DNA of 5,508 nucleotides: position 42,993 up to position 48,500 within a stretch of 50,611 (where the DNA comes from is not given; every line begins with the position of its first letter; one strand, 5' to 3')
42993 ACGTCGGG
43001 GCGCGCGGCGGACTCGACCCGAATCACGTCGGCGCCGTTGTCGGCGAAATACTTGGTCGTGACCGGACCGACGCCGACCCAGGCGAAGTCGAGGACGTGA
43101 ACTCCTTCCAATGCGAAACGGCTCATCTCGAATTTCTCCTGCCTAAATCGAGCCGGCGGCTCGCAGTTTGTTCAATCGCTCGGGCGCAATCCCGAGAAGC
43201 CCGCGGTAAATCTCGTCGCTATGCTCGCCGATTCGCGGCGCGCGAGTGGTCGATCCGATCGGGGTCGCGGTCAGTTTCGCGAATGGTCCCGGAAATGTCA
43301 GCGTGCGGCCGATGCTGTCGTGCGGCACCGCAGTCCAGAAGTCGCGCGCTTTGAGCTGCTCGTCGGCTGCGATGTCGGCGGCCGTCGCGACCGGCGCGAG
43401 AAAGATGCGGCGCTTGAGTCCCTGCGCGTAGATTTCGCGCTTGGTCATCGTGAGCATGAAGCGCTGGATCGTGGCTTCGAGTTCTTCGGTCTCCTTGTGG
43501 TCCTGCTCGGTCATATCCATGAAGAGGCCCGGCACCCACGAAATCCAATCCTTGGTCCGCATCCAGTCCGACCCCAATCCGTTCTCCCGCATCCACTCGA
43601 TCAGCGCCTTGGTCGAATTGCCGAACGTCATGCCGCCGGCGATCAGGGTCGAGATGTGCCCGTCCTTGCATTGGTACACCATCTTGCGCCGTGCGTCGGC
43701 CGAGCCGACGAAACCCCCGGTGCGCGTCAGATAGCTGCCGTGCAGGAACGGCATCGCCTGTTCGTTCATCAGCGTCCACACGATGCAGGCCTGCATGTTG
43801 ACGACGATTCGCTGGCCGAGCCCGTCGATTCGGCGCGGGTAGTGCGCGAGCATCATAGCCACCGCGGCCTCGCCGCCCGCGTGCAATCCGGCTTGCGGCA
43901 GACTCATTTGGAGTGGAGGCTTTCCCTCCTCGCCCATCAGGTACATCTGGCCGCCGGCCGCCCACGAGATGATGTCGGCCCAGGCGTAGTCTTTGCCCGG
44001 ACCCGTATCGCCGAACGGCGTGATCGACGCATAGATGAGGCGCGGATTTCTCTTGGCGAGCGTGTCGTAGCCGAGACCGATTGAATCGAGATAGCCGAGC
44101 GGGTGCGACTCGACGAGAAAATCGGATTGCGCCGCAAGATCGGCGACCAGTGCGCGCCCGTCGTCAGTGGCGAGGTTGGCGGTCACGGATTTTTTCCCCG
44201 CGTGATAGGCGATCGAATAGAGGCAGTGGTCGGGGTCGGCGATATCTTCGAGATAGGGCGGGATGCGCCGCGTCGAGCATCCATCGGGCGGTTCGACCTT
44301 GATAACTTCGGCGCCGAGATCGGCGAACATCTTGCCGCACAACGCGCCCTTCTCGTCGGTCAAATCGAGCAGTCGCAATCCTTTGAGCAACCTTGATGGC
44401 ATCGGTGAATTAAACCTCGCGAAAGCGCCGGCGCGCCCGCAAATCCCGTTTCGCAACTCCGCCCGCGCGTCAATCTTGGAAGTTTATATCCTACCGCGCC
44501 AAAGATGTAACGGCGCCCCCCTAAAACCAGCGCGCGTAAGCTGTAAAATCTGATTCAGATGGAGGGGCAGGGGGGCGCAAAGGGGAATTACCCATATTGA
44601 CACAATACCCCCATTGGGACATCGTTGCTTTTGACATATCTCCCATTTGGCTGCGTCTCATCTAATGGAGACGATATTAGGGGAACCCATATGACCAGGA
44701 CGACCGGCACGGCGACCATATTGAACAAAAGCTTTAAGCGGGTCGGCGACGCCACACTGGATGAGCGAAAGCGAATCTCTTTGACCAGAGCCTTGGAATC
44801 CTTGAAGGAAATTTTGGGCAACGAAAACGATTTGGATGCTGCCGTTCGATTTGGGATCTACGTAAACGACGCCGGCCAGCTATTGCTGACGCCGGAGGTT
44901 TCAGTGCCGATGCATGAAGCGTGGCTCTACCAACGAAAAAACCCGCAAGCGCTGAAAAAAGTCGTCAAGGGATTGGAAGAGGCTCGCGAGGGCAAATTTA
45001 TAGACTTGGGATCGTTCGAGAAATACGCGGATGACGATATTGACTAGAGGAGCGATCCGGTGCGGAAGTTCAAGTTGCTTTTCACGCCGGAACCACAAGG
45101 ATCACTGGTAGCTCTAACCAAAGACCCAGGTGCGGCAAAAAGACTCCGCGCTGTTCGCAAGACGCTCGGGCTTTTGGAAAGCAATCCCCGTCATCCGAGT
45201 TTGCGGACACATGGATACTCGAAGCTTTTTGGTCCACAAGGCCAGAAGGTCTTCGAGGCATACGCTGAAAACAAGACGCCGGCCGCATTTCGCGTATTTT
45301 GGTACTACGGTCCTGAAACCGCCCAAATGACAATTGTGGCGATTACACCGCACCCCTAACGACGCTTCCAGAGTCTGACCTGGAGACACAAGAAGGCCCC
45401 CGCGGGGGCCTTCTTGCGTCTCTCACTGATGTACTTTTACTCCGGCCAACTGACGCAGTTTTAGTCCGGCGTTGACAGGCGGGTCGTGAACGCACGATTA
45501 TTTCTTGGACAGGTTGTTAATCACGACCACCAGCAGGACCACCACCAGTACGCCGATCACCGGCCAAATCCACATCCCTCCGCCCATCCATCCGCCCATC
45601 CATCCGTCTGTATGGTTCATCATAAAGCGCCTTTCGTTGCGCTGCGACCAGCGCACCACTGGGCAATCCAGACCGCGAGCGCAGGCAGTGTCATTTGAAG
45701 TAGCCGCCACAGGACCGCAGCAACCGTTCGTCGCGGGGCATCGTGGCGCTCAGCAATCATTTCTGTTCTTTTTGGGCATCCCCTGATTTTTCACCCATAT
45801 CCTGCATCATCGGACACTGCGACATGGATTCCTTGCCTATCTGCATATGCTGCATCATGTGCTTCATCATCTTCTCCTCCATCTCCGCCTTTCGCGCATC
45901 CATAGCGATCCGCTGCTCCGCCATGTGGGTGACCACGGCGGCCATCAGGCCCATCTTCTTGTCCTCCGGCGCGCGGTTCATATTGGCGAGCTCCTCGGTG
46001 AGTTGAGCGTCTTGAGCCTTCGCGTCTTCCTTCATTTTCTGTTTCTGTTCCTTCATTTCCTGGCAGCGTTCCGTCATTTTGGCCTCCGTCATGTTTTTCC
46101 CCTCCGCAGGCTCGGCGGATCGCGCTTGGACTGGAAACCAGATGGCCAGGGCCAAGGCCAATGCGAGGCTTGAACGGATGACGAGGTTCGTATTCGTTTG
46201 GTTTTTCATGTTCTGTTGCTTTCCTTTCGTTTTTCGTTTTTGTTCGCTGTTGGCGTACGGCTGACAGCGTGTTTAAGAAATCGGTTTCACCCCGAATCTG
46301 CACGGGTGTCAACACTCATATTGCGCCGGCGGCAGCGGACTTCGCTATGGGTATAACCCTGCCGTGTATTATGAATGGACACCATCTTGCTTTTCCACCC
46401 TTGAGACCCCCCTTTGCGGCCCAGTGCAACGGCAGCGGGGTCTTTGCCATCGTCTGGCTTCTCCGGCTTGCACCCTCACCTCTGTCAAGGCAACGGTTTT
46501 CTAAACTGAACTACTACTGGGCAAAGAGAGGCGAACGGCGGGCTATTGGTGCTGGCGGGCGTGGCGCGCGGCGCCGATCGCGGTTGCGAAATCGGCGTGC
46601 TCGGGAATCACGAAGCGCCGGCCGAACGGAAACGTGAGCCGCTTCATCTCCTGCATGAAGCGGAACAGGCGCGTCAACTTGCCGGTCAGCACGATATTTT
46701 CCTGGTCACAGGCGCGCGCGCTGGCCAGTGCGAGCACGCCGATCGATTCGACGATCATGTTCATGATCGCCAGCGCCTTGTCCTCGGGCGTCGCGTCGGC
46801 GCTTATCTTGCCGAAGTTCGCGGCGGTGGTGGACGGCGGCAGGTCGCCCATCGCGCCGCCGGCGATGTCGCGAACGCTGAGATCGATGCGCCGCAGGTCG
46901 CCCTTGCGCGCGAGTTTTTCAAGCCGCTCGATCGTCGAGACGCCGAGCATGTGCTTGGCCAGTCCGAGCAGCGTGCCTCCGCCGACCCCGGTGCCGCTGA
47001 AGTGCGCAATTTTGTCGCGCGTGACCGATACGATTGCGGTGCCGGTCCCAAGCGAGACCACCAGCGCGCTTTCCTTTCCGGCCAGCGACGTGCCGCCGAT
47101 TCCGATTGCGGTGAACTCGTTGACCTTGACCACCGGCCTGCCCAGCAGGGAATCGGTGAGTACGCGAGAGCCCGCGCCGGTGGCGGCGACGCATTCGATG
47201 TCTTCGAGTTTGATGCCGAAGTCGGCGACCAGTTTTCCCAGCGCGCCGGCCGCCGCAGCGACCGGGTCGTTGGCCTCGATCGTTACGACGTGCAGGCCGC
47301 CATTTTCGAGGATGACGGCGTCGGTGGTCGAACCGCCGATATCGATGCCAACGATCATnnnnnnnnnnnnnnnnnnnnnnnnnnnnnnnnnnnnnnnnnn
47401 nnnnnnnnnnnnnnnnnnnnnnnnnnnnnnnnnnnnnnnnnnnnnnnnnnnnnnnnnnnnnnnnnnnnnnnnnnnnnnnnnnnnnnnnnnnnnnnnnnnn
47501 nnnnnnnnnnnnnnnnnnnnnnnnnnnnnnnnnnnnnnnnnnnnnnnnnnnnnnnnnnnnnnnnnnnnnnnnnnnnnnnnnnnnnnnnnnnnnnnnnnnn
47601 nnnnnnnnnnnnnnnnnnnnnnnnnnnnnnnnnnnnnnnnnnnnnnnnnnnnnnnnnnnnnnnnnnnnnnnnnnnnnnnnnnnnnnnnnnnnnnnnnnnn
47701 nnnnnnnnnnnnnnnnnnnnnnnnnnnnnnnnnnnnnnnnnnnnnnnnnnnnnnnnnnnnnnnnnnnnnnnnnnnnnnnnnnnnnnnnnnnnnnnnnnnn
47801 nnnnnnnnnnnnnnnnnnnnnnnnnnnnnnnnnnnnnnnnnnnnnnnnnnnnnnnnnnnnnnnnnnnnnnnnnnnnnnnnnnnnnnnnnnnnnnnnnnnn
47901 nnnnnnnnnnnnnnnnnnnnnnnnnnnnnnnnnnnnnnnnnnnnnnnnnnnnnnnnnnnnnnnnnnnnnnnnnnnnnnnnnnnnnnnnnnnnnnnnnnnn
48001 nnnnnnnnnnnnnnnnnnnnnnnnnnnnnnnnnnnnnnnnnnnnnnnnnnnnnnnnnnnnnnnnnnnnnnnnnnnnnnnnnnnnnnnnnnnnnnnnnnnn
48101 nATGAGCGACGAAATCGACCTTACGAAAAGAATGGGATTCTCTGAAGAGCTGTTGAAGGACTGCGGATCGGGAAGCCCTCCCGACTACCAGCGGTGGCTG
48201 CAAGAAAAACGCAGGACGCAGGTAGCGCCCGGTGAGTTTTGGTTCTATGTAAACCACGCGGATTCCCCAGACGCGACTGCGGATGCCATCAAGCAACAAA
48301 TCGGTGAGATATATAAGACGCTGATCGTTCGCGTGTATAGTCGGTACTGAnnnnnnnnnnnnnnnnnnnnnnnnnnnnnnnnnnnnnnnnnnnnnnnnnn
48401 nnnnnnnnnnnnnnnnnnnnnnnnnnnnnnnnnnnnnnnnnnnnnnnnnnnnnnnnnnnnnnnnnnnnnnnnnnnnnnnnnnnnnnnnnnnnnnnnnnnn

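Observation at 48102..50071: Orphan four-gene cassette in a low-GC islet: candidate undescribed defence/conflict system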

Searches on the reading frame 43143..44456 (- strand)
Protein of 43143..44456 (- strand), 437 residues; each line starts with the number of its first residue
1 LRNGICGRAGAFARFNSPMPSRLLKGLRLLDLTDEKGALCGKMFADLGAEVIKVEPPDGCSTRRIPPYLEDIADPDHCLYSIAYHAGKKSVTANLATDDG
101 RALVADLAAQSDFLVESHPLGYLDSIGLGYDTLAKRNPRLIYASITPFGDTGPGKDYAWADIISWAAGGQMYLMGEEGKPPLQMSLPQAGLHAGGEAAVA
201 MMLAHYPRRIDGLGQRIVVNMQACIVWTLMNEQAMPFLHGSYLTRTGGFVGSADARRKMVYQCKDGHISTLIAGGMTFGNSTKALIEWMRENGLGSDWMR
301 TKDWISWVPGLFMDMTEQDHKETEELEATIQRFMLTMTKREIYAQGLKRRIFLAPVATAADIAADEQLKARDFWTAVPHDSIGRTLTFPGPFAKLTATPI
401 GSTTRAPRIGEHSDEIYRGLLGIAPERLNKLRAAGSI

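Call 73: search_protein_families(library=pfam, proteins=[window:43143-44456:-], max_evalue=0.001)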
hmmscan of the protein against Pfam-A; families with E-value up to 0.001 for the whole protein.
window:43143-44456:- (437 aa): 1 family
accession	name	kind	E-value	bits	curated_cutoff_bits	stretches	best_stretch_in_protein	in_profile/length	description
PF02515.22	CoA_transf_3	-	3.3e-65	221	23.3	1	24-413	1-366/366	CoA-transferase family III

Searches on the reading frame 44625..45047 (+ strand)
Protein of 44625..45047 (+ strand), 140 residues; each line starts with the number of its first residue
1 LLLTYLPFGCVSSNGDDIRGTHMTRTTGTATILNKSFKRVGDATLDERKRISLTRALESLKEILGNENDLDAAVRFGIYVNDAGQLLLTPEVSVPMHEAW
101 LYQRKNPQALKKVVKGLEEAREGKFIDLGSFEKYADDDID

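Call 73: search_protein_families(library=pfam, proteins=[window:44625-45047:+], max_evalue=0.001)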
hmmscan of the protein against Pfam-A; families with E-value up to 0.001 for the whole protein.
window:44625-45047:+ (140 aa): 0 families

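Call 95: search_solved_structures(query=window:44688-45047:+, max_evalue=1)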
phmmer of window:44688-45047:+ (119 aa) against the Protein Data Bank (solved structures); distinct sequences matched with E-value up to 1: 5.
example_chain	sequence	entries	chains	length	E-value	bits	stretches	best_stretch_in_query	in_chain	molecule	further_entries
6els_A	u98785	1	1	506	0.072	16.6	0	37-70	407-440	Polyphenol oxidase, chloroplastic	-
6elt_A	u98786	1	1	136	0.11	16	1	36-70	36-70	Polyphenol oxidase, chloroplastic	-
6elv_A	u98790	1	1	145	0.12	15.8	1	36-70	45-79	Polyphenol oxidase, chloroplastic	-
1a4p_A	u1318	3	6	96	0.76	13.3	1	71-104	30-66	S100A10 | Protein S100-A10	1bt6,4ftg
4hre_E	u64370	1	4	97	0.77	13.3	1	70-104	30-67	Protein S100-A10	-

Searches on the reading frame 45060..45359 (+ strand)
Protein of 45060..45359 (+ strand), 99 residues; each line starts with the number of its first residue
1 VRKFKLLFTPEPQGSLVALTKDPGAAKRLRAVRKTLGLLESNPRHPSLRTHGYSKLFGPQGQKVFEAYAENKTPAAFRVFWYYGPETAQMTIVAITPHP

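Call 73: search_protein_families(library=pfam, proteins=[window:45060-45359:+], max_evalue=0.001)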
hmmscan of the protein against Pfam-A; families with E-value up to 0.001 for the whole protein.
window:45060-45359:+ (99 aa): 0 families

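Call 94: search_solved_structures(query=window:45060-45359:+, max_evalue=1)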
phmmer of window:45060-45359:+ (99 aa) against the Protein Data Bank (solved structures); distinct sequences matched with E-value up to 1: 0.

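Call 100: search_dna_similar(query=window:45060-45359:+, collection=plasmids, mode=protein, max_rows=8, max_evalue=0.001)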
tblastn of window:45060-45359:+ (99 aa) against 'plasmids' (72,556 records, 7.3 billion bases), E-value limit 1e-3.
Records with a match: 13; places in all: 13; records where one place covers at least 80% of the query: 9.
Best place of each record, by identity: 60-80% 1; <60% 12.
By first word of the organism name: Lactobacillus 3; Planktothrix 2; Streptomyces 2; Crinalium 1; Synechocystis 1; Amycolatopsis 1; Pseudanabaena 1; Kitasatospora 1; Candidatus 1.
By predicted mobility (MOB-suite, as given by PLSDB): non-mobilizable 10; mobilizable 2; conjugative 1.
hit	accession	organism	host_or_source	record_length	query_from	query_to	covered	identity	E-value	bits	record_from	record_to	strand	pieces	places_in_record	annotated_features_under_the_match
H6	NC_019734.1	Crinalium epipsammum PCC 9333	-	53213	1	99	100%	54.0%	3e-26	107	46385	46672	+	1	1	hypothetical protein (x2)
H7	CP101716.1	Synechocystis sp. B12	cell culture,mangrove water from the ...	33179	3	99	98%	51.5%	6e-26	106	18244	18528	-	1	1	hypothetical protein (x2)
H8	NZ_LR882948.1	Planktothrix agardhii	-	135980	3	99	98%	44.2%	2e-15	76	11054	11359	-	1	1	hypothetical protein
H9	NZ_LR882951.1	Planktothrix agardhii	-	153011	3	99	98%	44.2%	2e-15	76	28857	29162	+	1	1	hypothetical protein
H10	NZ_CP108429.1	Amycolatopsis sp. NBC_01286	-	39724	4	99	97%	41.2%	4e-20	90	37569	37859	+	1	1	hypothetical protein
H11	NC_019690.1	Pseudanabaena sp. PCC 7367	-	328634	3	99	98%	39.2%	2e-16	79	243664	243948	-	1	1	hypothetical protein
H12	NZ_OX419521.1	Kitasatospora fiedleri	-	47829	4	99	97%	36.2%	2e-15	77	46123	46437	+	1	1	hypothetical protein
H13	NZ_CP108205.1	Streptomyces sp. NBC_00111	-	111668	6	99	95%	35.9%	1e-14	74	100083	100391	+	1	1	hypothetical protein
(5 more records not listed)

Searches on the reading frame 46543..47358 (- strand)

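Call 73: search_protein_families(library=pfam, proteins=[window:46543-47358:-], max_evalue=0.001)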
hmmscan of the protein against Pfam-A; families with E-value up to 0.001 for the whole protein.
window:46543-47358:- (271 aa): 3 families
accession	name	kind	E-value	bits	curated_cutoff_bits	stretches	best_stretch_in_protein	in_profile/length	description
PF03630.20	Fumble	-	2.1e-24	86.8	28.5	1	99-233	150-297/334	Fumble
PF01869.26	BcrAD_BadFG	-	3.5e-09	37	31.5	1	3-264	1-268/271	BadF/BadG/BcrA/BcrD ATPase family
PF05378.19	Hydant_A_N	-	0.00042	20.5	25.2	1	3-76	2-76/176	Hydantoinase/oxoprolinase N-terminal region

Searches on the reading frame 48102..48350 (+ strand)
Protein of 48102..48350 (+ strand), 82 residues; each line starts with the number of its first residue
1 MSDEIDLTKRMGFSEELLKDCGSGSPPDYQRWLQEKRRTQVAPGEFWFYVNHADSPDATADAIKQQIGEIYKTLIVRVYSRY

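Call 4: search_protein_families(library=pfam, proteins=[window:48102-48350:+], max_evalue=1)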
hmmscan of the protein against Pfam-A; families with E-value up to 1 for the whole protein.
window:48102-48350:+ (82 aa): 1 family
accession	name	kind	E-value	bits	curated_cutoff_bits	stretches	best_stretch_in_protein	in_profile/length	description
PF14922.11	FWWh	-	0.13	12.6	25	1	28-79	33-85/150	Protein of unknown function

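Call 5: search_protein_families(library=padloc, proteins=[window:48102-48350:+], max_evalue=1)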
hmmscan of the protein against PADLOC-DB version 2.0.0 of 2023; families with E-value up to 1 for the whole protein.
window:48102-48350:+ (82 aa): 0 families

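Call 6: search_protein_families(library=ncbifam, proteins=[window:48102-48350:+], max_evalue=1)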
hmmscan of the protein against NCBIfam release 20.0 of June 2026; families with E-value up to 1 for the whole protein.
window:48102-48350:+ (82 aa): 0 families

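Call 7: search_protein_families(library=phrogs, proteins=[window:48102-48350:+], max_evalue=1)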
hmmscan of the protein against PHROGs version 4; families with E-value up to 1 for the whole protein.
window:48102-48350:+ (82 aa): 1 family
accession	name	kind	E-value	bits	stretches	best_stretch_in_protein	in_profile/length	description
phrog_8661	-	unknown function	0.063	14.4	1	54-65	4-15/37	-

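Call 48: find_related_loci(query=window:48102-48350:+, collection=metagenome_contigs, flank=5000)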
Query window:48102-48350:+ (82 aa) in metagenome_contigs; peptide patterns used: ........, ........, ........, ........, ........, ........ (x = any residue, [..] = any of these).
503 stretches matched a pattern; 9 encode a relative of the query (tblastn E <= 1e-3); 9 distinct loci.
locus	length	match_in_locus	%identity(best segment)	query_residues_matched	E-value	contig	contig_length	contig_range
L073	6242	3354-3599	100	1-82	2e-55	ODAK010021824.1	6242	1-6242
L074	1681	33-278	89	1-82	5e-51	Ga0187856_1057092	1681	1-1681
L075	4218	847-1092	88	1-82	3e-49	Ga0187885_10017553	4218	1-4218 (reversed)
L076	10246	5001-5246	88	1-82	3e-49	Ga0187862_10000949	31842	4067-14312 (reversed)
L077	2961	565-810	88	1-82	4e-49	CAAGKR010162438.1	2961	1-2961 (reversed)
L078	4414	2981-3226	87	1-82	1e-47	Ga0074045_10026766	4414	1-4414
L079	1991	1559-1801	65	1-82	1e-32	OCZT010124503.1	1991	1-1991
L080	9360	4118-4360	65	1-82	1e-32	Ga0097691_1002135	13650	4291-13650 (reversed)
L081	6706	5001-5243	65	1-82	1e-32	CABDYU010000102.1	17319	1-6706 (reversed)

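Call 86: search_protein_families(library=pfam, proteins=[L076:5267-6349:+, window:48102-48350:+], max_evalue=0.05)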
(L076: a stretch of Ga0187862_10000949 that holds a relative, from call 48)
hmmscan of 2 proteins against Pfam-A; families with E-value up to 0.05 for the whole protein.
L076:5267-6349:+ (360 aa): 0 families

window:48102-48350:+ (82 aa): 0 families

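Call 87: search_solved_structures(query=L076:5267-6349:+, max_evalue=1)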
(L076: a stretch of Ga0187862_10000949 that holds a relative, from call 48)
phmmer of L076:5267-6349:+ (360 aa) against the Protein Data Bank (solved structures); distinct sequences matched with E-value up to 1: 6.
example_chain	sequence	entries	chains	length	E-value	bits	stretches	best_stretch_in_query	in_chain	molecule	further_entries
6rej_A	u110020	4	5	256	0.0072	18.7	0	55-97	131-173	Pizza6-SH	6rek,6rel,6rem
6ren_A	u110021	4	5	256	0.25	13.7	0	60-97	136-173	3fPizza6-SH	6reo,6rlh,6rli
7zm7_O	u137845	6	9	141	0.33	13.2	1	271-328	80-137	Acyl carrier protein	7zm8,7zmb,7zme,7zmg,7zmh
3wwa_A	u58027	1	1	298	0.36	13.1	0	55-97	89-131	Pizza7H protein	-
3ww9_A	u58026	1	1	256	0.53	12.6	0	56-97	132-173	pizza6 protein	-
3dn7_A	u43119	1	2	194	0.81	12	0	223-267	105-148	Cyclic nucleotide binding regulatory protein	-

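Call 96: search_solved_structures(query=window:48102-48350:+, max_evalue=5)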
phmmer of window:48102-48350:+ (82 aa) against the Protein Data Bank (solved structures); distinct sequences matched with E-value up to 5: 2.
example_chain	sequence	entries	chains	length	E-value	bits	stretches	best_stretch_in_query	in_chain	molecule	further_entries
2a7y_A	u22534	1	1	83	0.43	14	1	20-58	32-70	Hypothetical protein Rv2302/MT2359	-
8dmu_A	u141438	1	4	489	0.83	13.1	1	12-74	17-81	CG3568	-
